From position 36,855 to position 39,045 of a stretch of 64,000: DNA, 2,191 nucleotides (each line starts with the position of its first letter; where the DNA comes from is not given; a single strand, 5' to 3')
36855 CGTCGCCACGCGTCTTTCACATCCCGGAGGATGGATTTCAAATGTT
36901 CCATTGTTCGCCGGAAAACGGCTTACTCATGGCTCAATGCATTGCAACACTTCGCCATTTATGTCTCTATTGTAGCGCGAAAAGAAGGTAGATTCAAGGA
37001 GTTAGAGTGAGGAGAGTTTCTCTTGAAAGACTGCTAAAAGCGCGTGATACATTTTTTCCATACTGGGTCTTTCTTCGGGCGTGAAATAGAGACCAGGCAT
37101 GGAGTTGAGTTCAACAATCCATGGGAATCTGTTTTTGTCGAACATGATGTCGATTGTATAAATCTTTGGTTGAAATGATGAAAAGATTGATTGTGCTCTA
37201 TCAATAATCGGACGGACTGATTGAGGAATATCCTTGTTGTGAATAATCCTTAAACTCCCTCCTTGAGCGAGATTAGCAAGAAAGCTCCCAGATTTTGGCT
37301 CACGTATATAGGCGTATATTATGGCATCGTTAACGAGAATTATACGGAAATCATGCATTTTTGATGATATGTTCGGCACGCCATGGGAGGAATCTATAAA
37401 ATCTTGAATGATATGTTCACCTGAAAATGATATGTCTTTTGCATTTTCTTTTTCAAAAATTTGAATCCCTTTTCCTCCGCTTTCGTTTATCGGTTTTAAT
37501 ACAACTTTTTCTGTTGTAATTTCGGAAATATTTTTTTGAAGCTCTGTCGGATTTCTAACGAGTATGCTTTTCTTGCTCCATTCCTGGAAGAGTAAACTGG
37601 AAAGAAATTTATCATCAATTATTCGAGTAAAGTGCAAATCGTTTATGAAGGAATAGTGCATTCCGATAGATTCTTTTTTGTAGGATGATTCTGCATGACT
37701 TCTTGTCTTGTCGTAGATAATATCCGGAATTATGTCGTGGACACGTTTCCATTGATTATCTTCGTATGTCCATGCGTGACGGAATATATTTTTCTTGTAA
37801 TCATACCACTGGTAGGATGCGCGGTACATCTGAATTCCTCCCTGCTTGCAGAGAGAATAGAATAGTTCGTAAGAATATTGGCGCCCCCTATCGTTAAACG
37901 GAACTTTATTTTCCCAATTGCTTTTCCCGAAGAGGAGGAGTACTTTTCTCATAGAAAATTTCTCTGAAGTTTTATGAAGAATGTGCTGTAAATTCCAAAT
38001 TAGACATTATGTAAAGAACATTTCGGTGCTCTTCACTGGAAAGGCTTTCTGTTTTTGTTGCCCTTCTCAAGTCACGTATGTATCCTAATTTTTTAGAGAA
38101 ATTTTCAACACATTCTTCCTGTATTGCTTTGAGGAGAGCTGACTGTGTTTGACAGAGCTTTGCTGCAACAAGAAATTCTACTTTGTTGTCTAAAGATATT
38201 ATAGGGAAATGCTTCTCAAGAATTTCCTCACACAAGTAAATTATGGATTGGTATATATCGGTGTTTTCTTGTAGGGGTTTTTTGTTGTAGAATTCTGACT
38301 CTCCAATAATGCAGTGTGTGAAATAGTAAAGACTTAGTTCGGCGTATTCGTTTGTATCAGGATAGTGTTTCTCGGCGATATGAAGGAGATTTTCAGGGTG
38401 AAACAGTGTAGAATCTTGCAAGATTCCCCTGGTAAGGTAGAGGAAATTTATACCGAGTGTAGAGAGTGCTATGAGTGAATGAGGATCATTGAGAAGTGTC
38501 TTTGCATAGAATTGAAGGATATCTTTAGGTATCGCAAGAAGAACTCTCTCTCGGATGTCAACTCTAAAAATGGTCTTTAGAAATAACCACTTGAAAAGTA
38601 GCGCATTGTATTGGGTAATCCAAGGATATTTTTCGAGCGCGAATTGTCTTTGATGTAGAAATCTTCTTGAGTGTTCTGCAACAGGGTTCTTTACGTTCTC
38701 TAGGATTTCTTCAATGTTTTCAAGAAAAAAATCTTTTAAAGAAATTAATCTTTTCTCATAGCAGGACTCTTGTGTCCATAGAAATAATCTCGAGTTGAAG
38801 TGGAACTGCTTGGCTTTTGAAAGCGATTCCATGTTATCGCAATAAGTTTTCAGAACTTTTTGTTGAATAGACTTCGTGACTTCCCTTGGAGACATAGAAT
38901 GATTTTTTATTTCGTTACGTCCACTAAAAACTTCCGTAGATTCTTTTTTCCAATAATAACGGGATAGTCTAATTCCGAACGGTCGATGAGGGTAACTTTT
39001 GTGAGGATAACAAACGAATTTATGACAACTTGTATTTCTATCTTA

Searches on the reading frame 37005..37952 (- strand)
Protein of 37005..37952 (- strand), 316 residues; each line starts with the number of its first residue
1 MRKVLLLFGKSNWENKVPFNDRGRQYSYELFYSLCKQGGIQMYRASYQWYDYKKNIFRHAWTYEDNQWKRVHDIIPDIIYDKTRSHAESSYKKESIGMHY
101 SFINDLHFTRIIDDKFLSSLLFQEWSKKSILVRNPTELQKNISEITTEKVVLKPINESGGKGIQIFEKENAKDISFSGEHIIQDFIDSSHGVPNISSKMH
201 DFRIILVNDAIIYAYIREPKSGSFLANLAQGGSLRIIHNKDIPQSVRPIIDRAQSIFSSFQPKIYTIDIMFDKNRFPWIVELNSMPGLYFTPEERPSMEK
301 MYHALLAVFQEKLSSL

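Call 82: search_protein_families(library=pfam, proteins=[window:37005-37952:-], max_evalue=0.001)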
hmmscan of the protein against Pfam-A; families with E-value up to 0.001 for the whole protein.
window:37005-37952:- (316 aa): 6 families
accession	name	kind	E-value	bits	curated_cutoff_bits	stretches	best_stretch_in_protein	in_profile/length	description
PF08443.16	RimK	-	7.9e-14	52.1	21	1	126-288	18-169/188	RimK-like ATP-grasp domain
PF14397.11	ATPgrasp_ST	-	2.4e-10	40.5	31.4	1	102-232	9-171/278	Sugar-transfer associated ATP-grasp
PF02655.19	ATP-grasp_3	-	8.3e-10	39.4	23.2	1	129-283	14-154/160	ATP-grasp domain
PF02955.21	GSH-S_ATP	-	1.6e-08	34.6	23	1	119-235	5-120/175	Prokaryotic glutathione synthetase, ATP-grasp domain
PF14398.11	ATPgrasp_YheCD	-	2.2e-08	34.1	26.8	0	180-306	108-249/255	YheC/D like ATP-grasp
PF03133.20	TTL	-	8.7e-08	32.1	20.1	1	240-289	214-262/292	Tubulin-tyrosine ligase family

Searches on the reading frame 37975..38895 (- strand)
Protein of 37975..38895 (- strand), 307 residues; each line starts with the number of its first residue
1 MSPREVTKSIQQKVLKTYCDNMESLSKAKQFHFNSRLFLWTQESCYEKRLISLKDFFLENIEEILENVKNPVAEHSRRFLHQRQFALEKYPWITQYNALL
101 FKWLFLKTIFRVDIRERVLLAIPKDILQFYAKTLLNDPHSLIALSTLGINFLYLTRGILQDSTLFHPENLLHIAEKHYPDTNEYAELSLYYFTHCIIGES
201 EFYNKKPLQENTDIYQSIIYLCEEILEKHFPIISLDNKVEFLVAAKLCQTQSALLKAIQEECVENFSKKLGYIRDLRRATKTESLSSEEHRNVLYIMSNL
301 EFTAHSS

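Call 82: search_protein_families(library=pfam, proteins=[window:37975-38895:-], max_evalue=0.001)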
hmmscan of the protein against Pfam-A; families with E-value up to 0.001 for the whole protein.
window:37975-38895:- (307 aa): 1 family
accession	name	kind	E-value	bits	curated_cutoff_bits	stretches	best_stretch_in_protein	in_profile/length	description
PF12060.13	DUF3541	-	5.8e-07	29.1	28.2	1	11-297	5-300/330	Domain of unknown function (DUF3541)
